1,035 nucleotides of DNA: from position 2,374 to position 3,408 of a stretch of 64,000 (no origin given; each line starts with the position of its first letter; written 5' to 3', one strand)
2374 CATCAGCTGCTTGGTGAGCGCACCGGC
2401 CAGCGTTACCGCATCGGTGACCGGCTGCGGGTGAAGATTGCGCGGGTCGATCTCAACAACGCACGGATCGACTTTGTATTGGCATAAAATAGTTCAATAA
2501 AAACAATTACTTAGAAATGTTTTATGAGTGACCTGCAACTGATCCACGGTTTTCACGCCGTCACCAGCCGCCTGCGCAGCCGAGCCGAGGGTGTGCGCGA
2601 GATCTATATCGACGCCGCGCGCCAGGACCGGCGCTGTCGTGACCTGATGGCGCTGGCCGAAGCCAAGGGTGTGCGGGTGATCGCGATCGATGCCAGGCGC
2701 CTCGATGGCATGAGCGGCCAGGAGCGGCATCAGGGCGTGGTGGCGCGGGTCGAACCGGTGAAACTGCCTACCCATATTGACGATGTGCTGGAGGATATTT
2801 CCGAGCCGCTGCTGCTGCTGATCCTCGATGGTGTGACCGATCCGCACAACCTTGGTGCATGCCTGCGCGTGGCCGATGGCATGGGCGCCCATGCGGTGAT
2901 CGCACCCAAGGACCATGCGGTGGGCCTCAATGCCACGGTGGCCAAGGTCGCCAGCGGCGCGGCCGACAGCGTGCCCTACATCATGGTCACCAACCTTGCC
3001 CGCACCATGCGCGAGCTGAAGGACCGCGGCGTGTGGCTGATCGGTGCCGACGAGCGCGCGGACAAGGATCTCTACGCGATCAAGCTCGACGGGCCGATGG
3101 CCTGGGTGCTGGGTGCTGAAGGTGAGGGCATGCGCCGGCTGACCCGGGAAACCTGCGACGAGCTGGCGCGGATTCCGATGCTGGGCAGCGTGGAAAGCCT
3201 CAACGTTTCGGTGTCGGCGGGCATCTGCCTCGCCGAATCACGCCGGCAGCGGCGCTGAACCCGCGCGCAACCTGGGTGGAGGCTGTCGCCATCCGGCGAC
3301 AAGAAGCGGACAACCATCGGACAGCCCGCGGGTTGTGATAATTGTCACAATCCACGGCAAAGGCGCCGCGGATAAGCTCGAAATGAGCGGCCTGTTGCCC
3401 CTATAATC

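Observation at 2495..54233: Unexplained recurrent AT-rich element (core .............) at gene boundaries and inside coding N-termini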

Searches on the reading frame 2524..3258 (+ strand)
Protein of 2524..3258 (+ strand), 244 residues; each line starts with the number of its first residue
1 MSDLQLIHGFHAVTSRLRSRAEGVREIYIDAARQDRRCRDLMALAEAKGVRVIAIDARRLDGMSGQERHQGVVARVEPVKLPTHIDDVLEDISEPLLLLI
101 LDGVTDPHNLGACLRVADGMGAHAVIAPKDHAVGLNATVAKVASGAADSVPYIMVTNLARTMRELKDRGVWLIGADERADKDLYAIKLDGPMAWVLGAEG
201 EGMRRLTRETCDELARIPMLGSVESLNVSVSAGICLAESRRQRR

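Call 9: find_encoding_contigs(protein=window:2524-3258:+, flank=10000, max_places=10)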
Protein window:2524-3258:+ (244 aa): 12 contigs read that carry it; 8 places shown.
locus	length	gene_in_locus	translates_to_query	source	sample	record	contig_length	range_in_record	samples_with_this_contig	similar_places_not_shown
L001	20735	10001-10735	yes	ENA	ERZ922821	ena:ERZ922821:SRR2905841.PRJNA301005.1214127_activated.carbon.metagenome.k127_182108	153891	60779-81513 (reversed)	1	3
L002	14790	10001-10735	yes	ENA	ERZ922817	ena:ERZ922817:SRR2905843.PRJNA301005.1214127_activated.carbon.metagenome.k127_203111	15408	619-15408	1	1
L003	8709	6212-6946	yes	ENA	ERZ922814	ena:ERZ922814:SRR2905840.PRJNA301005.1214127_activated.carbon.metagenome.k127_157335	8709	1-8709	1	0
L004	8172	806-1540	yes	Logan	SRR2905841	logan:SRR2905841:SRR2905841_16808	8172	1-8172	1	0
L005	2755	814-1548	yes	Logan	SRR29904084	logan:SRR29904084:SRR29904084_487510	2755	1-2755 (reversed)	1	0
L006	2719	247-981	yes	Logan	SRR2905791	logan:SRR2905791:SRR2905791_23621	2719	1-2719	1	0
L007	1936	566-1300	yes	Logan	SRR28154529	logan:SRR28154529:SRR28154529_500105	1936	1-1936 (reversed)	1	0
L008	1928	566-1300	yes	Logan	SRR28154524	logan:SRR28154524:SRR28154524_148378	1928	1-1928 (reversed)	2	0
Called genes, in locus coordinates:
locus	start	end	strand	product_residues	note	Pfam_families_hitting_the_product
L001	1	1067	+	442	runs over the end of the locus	PF00005:ABC_tran (faint), PF00350:Dynamin_N (faint), PF01926:MMR_HSR1, PF02421:FeoB_N, PF01926:MMR_HSR1, PF02421:FeoB_N, PF00009:GTP_EFTU, PF14714:KH_dom-like, +8 more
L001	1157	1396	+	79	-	PF17209:Hfq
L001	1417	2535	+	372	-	PF13167:GTP-bdg_N, PF16360:GTP-bdg_M, PF02421:FeoB_N, PF01926:MMR_HSR1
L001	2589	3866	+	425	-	PF12221:HflK_N, PF01145:Band_7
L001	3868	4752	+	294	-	PF01145:Band_7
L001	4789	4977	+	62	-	PF09838:DUF2065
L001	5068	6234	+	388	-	PF13393:tRNA-synt_His, PF27460:HisZ_C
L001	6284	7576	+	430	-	PF00709:Adenylsucc_synt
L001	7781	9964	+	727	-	PF08206:OB_RNB, PF17876:CSD2, PF00773:RNB, PF00575:S1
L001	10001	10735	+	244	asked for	PF08032:SpoU_sub_bind, PF00588:SpoU_methylase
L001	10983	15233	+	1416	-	PF05860:TPS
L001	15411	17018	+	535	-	PF07244:POTRA (faint), PF08479:POTRA_2, PF03865:ShlB, PF01103:Omp85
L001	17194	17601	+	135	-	PF01250:Ribosomal_S6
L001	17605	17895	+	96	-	PF22657:SSB_1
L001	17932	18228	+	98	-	PF01084:Ribosomal_S18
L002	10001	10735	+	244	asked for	PF08032:SpoU_sub_bind, PF00588:SpoU_methylase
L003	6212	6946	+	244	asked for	PF08032:SpoU_sub_bind, PF00588:SpoU_methylase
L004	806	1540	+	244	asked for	PF08032:SpoU_sub_bind, PF00588:SpoU_methylase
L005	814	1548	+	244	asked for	PF08032:SpoU_sub_bind, PF00588:SpoU_methylase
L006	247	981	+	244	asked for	PF08032:SpoU_sub_bind, PF00588:SpoU_methylase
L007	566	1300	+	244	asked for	PF08032:SpoU_sub_bind, PF00588:SpoU_methylase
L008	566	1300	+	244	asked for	PF08032:SpoU_sub_bind, PF00588:SpoU_methylase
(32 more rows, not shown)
